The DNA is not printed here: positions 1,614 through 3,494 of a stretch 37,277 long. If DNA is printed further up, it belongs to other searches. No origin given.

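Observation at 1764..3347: Solitary KAP-like P-loop NTPase as AT-rich cargo between the att junction and the integrase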

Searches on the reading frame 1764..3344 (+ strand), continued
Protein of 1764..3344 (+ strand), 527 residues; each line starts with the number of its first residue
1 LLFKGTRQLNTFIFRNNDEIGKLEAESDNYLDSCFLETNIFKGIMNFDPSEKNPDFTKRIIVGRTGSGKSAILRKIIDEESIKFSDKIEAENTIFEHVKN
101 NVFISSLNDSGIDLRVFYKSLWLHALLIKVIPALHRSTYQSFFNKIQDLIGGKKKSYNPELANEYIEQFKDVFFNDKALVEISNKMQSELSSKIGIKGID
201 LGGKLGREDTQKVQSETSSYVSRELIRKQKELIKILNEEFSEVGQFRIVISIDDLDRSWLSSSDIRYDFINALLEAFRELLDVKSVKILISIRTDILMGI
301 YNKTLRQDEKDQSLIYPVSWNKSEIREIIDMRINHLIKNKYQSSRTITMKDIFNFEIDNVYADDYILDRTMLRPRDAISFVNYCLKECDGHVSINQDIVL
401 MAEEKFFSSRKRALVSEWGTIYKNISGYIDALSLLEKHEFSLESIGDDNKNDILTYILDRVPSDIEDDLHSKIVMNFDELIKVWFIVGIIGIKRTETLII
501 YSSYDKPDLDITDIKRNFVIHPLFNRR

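Call 36: search_protein_representatives(protein=window:1764-3344:+)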
Query: 527 residues. Proteins with E-value up to 0.001 (for the whole library): 1130; up to 1e-10: 642; up to 1e-30: 333. The best 150 are listed.
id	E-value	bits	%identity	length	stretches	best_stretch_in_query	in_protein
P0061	1.1e-203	694.2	61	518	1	13-526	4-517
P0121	2.4e-137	475.3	46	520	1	10-526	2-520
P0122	6.3e-137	473.9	46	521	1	12-526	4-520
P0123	1.7e-134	465.9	58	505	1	10-398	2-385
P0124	1.3e-126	439.9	44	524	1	11-526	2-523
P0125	2.4e-125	435.7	59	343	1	186-526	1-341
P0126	8.6e-119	414.1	44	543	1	9-526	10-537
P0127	3.0e-115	402.4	41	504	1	11-526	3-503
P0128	1.0e-103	364.4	65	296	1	57-319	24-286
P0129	3.6e-80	286.7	41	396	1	121-526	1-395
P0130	2.8e-79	283.8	60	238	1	11-240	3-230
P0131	6.6e-74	266.0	35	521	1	16-526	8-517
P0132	8.1e-73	262.5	34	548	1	12-525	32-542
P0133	1.8e-72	261.3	52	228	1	298-526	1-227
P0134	3.6e-67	243.8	34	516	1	9-526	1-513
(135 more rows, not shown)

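Call 39: get_annotated_region(hit=H46, flank=6000)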
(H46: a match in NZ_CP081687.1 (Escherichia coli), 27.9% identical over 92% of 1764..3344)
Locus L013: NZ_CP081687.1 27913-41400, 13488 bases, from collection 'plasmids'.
description: Escherichia coli strain 0H23 plasmid unnamed3, complete sequence
organism: Escherichia coli (NCBI taxid 562)
taxonomy: Bacteria; Pseudomonadota; Gammaproteobacteria; Enterobacterales; Enterobacteriaceae; Escherichia; Escherichia coli
host: -; source: -; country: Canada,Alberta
typing (MOB-suite, as given by PLSDB): non-mobilizable; replicon IncFIA,IncFIB
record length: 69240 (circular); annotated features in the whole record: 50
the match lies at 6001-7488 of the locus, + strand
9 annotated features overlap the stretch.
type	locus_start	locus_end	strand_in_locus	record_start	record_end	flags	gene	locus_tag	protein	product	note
CDS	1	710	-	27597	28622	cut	-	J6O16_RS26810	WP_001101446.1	IS110 family transposase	-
CDS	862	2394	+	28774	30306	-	-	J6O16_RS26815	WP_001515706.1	IS3-like element ISKpn38 family transposase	GO:0006313 - DNA transposition [Evidence IEA]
CDS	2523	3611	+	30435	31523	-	-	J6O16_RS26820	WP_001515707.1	IS481-like element ISKpn28 family transposase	GO:0006313 - DNA transposition [Evidence IEA]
CDS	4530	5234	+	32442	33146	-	-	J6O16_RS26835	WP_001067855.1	IS6-like element IS26 family transposase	GO:0006313 - DNA transposition [Evidence IEA]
CDS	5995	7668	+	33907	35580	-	-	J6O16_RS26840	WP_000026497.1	hypothetical protein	-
CDS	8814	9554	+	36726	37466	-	-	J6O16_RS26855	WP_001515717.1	tyrosine-type recombinase/integrase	GO:0015074 - DNA integration [Evidence IEA]; GO:0006310 - DNA recombination [Evidence IEA]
CDS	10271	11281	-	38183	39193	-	-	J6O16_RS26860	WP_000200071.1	RepB family plasmid replication initiator protein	GO:0006270 - DNA replication initiation [Evidence IEA]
CDS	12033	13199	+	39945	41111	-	sopA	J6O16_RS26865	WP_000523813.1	plasmid-partitioning protein SopA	-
CDS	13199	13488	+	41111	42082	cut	-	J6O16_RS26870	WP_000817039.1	ParB/RepB/Spo0J family plasmid partition protein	-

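Call 62: search_solved_structures(query=A1, max_evalue=1)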
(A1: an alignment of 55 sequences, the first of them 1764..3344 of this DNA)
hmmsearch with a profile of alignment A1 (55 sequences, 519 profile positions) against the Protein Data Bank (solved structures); distinct sequences matched with E-value up to 1: 20.
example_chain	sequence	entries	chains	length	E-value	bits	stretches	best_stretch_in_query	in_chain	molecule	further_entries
6oje_A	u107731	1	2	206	0.041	15.9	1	49-73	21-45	Leucine-rich repeat serine/threonine-protein kinase 2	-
6xaf_A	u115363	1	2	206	0.043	15.8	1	49-73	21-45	Leucine-rich repeat serine/threonine-protein kinase 2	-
6ojf_A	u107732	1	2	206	0.044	15.8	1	49-73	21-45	Leucine-rich repeat serine/threonine-protein kinase 2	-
7thy_A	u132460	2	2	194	0.054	15.4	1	49-73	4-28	Leucine-rich repeat serine/threonine-protein kinase 2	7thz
2zej_A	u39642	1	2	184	0.06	15.3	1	50-73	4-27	Leucine-rich repeat kinase 2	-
7am2_BU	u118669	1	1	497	0.071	15.1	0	47-73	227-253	GTPase Der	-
3d6t_B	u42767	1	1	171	0.077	14.9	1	50-73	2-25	Leucine-rich repeat serine/threonine-protein kinase 2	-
6bge_A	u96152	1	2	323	0.11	14.5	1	43-93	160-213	VirB11-like protein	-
1g6o_A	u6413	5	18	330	0.11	14.4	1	43-93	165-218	CAG-ALPHA | virB11 homolog | Cag-alfa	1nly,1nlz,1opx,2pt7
8smc_C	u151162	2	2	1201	0.41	12.6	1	49-73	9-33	non-specific serine/threonine protein kinase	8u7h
8fo7_C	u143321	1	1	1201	0.41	12.5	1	49-73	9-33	Leucine-rich repeat serine/threonine-protein kinase 2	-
6vno_A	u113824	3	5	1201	0.41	12.5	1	49-73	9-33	Leucine-rich repeat serine/threonine-protein kinase 2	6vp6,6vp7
6vp8_A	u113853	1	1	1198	0.46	12.4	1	49-73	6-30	Leucine-rich repeat serine/threonine-protein kinase 2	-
9c76_A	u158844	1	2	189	0.47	12.3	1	49-73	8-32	Leucine-rich repeat serine/threonine-protein kinase 2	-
6jtg_A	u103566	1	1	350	0.5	12.3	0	30-71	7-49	Dynamin-like 120 kDa protein, mitochondrial,OPA1 protein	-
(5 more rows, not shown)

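Call 64: find_related_loci(query=A1, collection=viral_contigs, flank=6000)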
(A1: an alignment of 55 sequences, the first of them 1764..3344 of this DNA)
Query A1 (527 aa) in viral_contigs; peptide patterns used: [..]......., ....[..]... (x = any residue, [..] = any of these).
180 stretches matched a pattern; 26 encode a relative of the query (tblastn E <= 1e-3); 25 distinct loci.
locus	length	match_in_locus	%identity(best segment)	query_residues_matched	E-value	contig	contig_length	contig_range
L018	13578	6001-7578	90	2-527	0e+0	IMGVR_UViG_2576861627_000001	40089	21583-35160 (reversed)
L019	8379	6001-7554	87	9-526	0e+0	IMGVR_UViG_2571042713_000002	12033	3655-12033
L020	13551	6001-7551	84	9-526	0e+0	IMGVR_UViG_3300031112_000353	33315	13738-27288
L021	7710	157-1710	70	9-526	0e+0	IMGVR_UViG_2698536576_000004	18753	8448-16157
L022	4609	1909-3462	70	9-526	0e+0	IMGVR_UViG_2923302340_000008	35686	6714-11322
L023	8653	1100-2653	71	9-526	0e+0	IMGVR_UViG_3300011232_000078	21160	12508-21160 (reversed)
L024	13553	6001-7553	82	9-526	0e+0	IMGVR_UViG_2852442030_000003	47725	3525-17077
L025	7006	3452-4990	55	8-526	0e+0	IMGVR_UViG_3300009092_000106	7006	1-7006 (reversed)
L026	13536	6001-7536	56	9-526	0e+0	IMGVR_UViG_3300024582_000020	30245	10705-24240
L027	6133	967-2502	53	9-526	0e+0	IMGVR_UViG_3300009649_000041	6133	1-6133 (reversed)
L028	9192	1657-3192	55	9-526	0e+0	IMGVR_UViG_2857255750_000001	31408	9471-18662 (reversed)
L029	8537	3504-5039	54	9-526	0e+0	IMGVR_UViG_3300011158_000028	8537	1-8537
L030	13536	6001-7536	55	9-526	0e+0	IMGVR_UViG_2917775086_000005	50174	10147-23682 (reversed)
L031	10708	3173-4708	54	9-526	0e+0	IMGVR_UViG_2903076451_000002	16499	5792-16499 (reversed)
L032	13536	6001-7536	55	9-526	0e+0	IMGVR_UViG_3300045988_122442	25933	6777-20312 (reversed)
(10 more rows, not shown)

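Call 67: search_protein_families(library=pfam, alignment_id=A2, max_evalue=0.00001)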
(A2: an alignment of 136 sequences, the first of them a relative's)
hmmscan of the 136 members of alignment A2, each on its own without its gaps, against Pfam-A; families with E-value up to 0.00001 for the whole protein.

A. member 1, L018:1607-4153:+ (849 aa): 2 families
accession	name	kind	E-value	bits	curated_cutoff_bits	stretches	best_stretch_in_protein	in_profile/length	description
PF05840.19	Phage_GPA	-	2e-117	392.2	31.4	1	179-500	2-321/321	Bacteriophage replication gene A protein (GPA)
PF23343.2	REP_ORF2-G2P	-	2.3e-06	28.3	27.8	1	398-496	16-98/99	Replication-associated protein ORF2/G2P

B. families by the number of members that match (of 136 scanned): 58 families (the first 25 are shown)
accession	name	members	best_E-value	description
PF03237.21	Terminase_6N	5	2.5e-60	Terminase large subunit, T4likevirus-type, N-terminal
PF17289.8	Terminase_6C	5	3.3e-46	Terminase RNaseH-like domain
PF00717.28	Peptidase_S24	5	1.7e-31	Peptidase S24-like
PF04860.17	Phage_portal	5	2.9e-21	Phage portal protein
PF01381.28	HTH_3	5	2.2e-17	Helix-turn-helix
PF12844.13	HTH_19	5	2.3e-11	Helix-turn-helix domain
PF13560.12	HTH_31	5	2.7e-09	Helix-turn-helix domain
PF06056.18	Terminase_5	4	5.6e-26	Putative ATPase subunit of terminase (gpP-like)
PF02498.22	Bro-N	3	3.6e-25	BRO family, N-terminal domain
PF05840.19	Phage_GPA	2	7.7e-130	Bacteriophage replication gene A protein (GPA)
PF05929.16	Phage_GPO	2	2.5e-108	Phage capsid scaffolding protein (GPO) serine peptidase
PF19759.4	DUF6246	2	1.5e-81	Family of unknown function (DUF6246)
PF06891.17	P2_Phage_GpR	2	1.5e-43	P2 phage tail completion protein R (GpR)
PF10045.14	DUF2280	2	6.6e-40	Uncharacterized conserved protein (DUF2280)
PF18906.5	Phage_tube_2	2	3.7e-36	Phage tail tube protein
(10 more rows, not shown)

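Call 75: fold_search(model_id=the predicted structure, library=viral)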
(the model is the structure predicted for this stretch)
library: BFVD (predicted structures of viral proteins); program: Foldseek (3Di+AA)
matches with E <= 10: 196; with E <= 0.001: 0
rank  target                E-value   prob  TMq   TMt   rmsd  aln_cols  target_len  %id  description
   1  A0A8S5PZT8            1.1e-02  0.63  0.18  0.14  24.2       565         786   10  DNA 3'-5' helicase [Myoviridae sp. ctXwe21]
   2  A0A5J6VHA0            1.6e-02  0.95  0.25  0.30  23.1       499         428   14  KAP family P-loop domain protein [Megaviridae environmental sample]
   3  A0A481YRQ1            1.8e-02  0.54  0.14  0.16  23.6       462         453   10  ATPase family protein [Pithovirus LCDPAC02]
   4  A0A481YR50            2.1e-02  0.85  0.18  0.15  22.0       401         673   11  ATPase family protein [Marseillevirus LCMAC101]
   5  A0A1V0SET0            2.7e-02  0.92  0.24  0.31  22.2       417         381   13  AAA family ATPase [Hokovirus HKV1]
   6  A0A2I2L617            3.4e-02  0.60  0.20  0.21  26.6       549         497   14  ATPase AAA [Orpheovirus IHUMI-LCC2]
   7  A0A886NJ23            5.2e-02  0.44  0.15  0.18  21.9       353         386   12  (no name in the UniProt tables at hand)
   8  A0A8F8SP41            7.7e-02  0.66  0.13  0.19  17.1       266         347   13  (no name in the UniProt tables at hand)
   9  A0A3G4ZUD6            8.8e-02  0.44  0.15  0.10  20.7       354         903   12  Stage V sporulation protein K [Dasosvirus sp.]
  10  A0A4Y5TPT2            9.2e-02  0.89  0.17  0.37  16.9       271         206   13  (no name in the UniProt tables at hand)
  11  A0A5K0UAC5            9.6e-02  0.77  0.25  0.20  14.5       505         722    9  AAA+ ATPase domain-containing protein [Yasminevirus sp. GU-2018]
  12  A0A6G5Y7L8            1.0e-01  0.15  0.13  0.13  22.9       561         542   11  (no name in the UniProt tables at hand)
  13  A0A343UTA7            1.4e-01  0.66  0.18  0.27  12.1       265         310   12  (no name in the UniProt tables at hand)
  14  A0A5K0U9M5            1.5e-01  0.60  0.19  0.17  21.3       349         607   11  AAA family ATPase [Yasminevirus sp. GU-2018]
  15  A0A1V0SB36            1.5e-01  0.60  0.19  0.19  21.3       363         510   11  AAA family ATPase [Catovirus CTV1]
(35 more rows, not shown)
